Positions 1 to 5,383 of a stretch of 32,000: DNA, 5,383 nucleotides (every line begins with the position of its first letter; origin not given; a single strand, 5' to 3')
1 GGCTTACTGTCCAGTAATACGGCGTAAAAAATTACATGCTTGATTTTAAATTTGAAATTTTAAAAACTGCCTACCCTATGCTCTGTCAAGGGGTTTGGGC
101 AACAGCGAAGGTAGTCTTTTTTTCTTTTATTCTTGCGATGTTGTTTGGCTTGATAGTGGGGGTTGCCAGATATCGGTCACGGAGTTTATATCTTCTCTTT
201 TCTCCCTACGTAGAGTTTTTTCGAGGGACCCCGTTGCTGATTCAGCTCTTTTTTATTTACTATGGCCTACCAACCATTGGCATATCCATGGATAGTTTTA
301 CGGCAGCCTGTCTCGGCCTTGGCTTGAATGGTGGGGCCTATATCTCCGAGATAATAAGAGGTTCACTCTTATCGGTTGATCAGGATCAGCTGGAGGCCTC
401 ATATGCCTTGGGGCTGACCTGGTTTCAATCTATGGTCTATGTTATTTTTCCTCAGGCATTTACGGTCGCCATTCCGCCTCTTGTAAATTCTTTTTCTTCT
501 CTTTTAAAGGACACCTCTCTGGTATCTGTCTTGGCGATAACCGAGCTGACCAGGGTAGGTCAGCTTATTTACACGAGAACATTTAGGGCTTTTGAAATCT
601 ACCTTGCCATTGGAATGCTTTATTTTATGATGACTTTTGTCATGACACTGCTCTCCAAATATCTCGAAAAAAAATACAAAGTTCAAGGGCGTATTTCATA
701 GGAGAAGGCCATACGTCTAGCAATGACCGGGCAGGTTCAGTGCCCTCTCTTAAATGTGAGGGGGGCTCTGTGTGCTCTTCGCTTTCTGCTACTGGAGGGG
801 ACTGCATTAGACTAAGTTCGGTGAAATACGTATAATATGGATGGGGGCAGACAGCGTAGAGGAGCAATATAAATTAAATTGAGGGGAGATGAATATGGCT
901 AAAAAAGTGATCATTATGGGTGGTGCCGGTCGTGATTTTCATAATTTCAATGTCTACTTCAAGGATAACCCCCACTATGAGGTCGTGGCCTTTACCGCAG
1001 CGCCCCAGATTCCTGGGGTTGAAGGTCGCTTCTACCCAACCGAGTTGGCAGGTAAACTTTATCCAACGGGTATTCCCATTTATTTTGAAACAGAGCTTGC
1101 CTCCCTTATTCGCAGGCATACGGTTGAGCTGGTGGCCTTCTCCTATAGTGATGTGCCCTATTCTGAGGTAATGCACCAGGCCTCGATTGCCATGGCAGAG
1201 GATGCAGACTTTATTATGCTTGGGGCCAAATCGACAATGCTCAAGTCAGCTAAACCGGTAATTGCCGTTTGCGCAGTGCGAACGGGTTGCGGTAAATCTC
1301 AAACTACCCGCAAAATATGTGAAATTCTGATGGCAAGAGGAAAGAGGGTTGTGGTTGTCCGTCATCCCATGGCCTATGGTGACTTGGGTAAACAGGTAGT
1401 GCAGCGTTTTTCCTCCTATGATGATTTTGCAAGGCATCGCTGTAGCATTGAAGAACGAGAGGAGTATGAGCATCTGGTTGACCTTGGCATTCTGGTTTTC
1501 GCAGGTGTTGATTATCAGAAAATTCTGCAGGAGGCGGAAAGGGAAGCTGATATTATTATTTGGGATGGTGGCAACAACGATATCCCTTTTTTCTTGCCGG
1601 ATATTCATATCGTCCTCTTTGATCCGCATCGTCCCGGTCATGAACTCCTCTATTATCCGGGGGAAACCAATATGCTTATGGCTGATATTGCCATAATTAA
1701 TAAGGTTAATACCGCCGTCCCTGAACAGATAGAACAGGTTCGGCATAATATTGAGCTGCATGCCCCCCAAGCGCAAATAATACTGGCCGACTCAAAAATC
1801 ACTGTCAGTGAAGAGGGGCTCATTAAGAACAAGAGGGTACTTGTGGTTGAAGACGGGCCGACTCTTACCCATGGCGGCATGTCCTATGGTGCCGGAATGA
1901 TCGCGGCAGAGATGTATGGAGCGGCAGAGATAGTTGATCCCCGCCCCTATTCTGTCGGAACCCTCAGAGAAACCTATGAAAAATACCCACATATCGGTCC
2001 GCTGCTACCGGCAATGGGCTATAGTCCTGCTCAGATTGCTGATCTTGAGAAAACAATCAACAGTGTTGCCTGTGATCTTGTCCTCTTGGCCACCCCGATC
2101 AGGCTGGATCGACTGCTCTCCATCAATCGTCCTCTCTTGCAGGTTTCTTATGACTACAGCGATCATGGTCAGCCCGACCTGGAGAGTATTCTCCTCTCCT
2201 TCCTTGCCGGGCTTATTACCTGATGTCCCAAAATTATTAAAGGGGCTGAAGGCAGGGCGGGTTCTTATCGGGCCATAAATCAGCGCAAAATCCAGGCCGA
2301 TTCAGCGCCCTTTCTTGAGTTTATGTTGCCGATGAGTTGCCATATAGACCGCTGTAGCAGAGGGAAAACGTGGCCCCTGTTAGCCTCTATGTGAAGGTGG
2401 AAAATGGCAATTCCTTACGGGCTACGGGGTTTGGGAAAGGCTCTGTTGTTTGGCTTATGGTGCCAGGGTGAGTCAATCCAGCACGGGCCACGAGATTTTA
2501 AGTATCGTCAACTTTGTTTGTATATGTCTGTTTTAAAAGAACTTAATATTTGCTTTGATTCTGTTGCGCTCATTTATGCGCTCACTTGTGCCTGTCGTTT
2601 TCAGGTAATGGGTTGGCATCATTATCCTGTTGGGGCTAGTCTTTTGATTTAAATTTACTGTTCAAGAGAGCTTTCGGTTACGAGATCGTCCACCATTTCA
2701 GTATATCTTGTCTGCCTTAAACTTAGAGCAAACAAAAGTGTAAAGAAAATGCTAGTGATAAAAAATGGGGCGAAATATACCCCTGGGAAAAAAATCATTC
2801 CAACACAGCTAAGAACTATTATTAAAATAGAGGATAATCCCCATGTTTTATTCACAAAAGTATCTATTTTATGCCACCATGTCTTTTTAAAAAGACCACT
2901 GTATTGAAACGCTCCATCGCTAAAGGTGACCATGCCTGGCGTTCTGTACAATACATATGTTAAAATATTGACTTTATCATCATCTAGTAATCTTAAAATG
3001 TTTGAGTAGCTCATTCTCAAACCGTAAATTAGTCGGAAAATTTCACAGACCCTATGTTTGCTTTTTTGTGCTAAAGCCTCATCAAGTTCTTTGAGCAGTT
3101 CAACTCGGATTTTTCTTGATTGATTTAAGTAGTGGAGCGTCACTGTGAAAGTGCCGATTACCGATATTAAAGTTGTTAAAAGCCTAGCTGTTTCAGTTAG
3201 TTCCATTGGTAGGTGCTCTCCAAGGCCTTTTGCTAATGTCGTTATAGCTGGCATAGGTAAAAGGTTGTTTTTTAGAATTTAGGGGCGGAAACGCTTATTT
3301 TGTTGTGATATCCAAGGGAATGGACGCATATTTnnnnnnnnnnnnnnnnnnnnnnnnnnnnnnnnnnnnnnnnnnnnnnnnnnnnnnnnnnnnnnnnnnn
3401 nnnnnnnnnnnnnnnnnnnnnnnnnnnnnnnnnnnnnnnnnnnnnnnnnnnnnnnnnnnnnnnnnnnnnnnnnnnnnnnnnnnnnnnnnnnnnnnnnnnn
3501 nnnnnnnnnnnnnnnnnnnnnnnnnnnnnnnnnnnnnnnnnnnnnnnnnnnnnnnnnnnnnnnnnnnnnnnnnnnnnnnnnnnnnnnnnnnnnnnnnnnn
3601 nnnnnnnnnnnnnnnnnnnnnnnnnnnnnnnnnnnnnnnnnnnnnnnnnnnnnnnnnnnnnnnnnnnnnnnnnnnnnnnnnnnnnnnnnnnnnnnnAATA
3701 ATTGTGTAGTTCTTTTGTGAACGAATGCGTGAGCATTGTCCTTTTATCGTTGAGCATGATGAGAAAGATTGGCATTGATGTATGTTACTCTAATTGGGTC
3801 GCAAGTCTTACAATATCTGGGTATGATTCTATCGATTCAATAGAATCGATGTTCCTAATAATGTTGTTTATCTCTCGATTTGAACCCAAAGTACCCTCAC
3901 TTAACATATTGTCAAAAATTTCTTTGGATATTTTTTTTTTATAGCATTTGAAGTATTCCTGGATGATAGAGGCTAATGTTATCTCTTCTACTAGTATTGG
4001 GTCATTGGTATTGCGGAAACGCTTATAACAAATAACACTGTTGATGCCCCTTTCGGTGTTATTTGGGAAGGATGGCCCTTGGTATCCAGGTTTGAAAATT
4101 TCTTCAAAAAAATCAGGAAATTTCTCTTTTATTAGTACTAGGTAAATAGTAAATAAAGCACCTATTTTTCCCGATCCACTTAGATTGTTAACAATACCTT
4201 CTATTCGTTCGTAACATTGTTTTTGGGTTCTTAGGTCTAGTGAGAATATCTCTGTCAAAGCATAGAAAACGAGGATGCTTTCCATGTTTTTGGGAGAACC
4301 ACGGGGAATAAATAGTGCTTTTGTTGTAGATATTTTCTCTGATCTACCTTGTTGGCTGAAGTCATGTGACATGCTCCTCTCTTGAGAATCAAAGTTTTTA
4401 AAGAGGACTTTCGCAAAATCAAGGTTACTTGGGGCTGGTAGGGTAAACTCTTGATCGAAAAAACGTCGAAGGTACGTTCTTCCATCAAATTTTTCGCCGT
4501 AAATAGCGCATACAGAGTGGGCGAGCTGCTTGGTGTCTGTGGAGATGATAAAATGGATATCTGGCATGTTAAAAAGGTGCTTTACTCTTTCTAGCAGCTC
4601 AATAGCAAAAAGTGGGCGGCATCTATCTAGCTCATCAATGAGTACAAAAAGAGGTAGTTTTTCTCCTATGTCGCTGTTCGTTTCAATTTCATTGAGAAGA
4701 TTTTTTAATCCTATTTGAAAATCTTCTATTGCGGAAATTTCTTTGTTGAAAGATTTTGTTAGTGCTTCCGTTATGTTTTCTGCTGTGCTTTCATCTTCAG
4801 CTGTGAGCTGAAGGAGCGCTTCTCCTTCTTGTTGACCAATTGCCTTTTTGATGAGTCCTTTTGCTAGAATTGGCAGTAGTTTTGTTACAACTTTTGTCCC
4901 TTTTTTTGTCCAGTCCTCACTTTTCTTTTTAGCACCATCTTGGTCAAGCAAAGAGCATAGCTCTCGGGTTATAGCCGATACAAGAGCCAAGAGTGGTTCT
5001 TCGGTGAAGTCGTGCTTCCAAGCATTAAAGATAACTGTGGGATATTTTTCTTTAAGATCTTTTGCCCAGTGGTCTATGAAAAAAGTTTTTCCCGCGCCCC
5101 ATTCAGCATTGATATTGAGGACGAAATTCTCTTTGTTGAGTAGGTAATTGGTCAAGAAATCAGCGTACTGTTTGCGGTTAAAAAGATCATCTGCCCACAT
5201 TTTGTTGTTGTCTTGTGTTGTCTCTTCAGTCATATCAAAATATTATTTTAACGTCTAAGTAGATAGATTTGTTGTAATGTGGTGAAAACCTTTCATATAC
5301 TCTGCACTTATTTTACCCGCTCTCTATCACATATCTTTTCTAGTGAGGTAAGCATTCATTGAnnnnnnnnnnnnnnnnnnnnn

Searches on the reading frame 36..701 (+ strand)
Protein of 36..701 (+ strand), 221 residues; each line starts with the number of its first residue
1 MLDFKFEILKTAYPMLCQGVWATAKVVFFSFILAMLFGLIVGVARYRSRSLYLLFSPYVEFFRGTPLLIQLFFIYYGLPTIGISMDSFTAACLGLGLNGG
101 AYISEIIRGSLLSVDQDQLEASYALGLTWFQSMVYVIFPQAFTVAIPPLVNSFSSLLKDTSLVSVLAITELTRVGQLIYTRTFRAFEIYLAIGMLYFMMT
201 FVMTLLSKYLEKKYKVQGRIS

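Call 84: search_protein_families(library=pfam, proteins=[window:36-701:+], max_evalue=0.001)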
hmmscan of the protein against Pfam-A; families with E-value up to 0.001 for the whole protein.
window:36-701:+ (221 aa): 1 family
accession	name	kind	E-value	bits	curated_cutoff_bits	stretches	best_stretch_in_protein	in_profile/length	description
PF00528.27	BPD_transp_1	-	5.8e-27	95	26.4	1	35-215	2-183/184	Binding-protein-dependent transport system inner membrane component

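Call 85: search_protein_families(library=padloc, proteins=[window:36-701:+], max_evalue=0.001)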
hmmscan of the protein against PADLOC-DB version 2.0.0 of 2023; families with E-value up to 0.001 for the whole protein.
window:36-701:+ (221 aa): 0 families

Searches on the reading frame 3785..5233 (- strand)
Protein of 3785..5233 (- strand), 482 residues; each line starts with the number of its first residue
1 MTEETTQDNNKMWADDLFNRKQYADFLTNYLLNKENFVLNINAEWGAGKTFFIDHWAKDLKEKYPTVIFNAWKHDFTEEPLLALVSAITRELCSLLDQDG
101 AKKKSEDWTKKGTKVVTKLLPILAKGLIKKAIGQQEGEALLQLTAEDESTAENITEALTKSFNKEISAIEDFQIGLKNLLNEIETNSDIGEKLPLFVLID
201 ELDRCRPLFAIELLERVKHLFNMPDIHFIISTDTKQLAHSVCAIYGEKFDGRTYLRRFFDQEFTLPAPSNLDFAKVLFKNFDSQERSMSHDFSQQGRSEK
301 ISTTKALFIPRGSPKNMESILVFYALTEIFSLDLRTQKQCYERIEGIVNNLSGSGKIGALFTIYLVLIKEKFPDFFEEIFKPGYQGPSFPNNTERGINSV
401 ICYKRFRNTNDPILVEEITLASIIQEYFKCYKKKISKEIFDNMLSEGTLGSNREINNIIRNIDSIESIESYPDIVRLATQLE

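Call 84: search_protein_families(library=pfam, proteins=[window:3785-5233:-], max_evalue=0.001)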
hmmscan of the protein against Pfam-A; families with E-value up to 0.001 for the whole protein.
window:3785-5233:- (482 aa): 4 families
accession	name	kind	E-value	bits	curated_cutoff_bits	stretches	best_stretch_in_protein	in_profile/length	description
PF07693.20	KAP_NTPase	-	3.9e-40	138.4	20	1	20-310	1-270/293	KAP family P-loop domain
PF24883.2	NPHP3_N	-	1.3e-06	29.1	24.8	0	17-164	6-152/164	Nephrocystin 3, N-terminal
PF13191.12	AAA_16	-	0.00016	22.7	32.6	1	46-207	34-146/167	AAA ATPase domain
PF13401.12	AAA_22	-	0.00035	21.3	27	0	99-230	32-120/130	AAA domain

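Call 85: search_protein_families(library=padloc, proteins=[window:3785-5233:-], max_evalue=0.001)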
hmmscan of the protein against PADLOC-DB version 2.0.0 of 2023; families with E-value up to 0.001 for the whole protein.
window:3785-5233:- (482 aa): 8 families
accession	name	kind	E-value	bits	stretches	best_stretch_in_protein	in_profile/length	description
PDLC04959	PDC-S20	-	2.4e-99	332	1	4-468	7-443/464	-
PDLC04956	PDC-S20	-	4.1e-43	146.4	1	9-272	5-259/450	-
PDLC04958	PDC-S20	-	4.1e-38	129.9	1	15-267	3-256/458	-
PDLC04957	PDC-S20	-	1.2e-37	128.5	1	15-266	5-256/446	-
PDLC02361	PifA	-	3e-17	60.4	1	33-293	37-281/720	PifA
PDLC02210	QatA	-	3.6e-12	43.6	1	19-246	13-256/593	-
PDLC02209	QatA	-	1.6e-11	41.6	1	16-242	11-251/646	-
PDLC05031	PDC-S49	-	3.5e-05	20.8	1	21-65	7-53/624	-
